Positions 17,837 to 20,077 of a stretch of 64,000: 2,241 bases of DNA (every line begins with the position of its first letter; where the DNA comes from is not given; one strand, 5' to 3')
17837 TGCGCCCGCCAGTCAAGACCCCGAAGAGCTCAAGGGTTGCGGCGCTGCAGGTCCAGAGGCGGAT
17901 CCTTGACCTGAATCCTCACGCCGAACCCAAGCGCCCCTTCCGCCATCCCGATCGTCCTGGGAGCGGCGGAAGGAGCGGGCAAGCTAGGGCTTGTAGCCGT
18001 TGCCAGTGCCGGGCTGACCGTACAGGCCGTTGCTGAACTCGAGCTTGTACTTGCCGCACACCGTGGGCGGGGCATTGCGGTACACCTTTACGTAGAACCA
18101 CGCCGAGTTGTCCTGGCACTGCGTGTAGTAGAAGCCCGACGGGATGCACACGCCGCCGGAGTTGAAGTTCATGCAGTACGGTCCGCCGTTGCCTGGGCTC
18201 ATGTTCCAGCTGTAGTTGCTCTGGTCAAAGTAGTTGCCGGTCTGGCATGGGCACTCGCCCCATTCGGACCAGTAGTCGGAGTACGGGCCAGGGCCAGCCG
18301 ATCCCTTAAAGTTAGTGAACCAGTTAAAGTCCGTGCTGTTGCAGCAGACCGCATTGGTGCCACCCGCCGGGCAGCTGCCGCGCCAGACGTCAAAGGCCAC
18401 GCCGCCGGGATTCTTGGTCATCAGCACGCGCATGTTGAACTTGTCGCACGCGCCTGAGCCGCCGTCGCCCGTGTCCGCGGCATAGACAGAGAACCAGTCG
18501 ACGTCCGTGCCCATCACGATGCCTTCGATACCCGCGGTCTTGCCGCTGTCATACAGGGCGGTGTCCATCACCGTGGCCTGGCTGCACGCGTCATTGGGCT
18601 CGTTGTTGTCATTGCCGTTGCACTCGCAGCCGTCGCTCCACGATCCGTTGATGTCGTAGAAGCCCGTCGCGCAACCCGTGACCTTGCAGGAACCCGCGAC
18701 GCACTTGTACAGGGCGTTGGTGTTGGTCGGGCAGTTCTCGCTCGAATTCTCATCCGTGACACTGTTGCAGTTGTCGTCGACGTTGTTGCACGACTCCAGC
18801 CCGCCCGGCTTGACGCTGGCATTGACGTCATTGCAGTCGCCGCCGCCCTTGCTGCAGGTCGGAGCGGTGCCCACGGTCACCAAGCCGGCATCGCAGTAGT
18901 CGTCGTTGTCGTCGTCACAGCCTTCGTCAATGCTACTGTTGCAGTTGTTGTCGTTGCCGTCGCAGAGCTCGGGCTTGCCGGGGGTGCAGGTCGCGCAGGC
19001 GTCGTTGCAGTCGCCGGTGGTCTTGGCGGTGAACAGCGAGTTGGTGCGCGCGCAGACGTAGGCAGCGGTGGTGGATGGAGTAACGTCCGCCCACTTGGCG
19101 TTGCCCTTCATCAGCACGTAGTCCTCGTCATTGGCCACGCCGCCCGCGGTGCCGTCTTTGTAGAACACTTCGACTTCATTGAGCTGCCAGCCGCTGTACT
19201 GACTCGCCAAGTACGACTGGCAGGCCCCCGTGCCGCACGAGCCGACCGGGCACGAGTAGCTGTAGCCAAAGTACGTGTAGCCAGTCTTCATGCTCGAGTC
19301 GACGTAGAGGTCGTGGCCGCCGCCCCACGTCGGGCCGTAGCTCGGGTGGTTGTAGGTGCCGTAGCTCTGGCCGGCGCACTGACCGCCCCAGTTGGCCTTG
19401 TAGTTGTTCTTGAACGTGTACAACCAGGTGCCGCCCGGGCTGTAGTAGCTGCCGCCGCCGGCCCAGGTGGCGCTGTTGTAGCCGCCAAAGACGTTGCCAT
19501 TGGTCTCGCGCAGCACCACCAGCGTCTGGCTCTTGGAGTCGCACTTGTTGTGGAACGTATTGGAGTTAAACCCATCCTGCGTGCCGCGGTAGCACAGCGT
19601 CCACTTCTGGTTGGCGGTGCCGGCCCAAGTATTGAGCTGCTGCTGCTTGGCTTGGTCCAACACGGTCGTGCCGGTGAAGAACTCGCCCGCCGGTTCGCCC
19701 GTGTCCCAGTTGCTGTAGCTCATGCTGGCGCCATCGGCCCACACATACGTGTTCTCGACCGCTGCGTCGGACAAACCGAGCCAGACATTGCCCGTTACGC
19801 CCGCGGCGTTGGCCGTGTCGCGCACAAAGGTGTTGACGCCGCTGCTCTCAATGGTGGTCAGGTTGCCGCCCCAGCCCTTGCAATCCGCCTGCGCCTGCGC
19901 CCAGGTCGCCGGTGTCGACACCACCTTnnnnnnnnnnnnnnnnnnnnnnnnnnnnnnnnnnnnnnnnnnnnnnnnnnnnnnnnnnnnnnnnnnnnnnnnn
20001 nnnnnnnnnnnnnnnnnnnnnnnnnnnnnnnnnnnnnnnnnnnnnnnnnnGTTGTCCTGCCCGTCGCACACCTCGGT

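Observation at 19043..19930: TLDc domain nested inside a C-type lectin domain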

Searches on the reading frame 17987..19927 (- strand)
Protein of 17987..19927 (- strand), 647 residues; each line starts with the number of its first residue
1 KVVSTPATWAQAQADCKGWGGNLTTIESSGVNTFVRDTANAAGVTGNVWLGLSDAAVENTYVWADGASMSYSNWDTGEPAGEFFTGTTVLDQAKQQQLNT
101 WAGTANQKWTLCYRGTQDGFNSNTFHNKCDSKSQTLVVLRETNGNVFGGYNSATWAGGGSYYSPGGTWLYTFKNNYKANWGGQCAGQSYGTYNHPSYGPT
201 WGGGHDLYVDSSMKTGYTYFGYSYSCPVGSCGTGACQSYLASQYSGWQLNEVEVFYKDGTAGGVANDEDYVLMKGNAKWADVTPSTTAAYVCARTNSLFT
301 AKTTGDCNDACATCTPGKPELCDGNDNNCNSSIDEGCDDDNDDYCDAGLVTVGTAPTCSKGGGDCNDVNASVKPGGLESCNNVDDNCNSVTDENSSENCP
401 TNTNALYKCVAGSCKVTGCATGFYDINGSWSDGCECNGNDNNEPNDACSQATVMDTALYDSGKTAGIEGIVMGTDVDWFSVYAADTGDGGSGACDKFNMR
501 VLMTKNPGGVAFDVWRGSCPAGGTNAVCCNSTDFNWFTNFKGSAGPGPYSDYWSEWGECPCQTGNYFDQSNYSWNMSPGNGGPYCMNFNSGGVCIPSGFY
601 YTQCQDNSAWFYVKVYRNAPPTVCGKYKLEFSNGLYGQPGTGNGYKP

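Call 52: search_protein_families(library=pfam, proteins=[window:17987-19927:-], max_evalue=0.001)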
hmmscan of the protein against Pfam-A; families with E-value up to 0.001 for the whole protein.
window:17987-19927:- (647 aa): 3 families
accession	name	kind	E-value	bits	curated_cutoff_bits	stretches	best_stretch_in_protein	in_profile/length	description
PF07534.22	TLD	-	7.8e-22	78.4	24.5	1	87-255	5-167/170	TLDc domain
PF11617.13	Cu-binding_MopE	-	4.1e-12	46.6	27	2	364-393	1-30/30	Putative metal-binding motif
PF00059.27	Lectin_C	-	5.8e-08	33.9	22.6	1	6-79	2-73/107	Lectin C-type domain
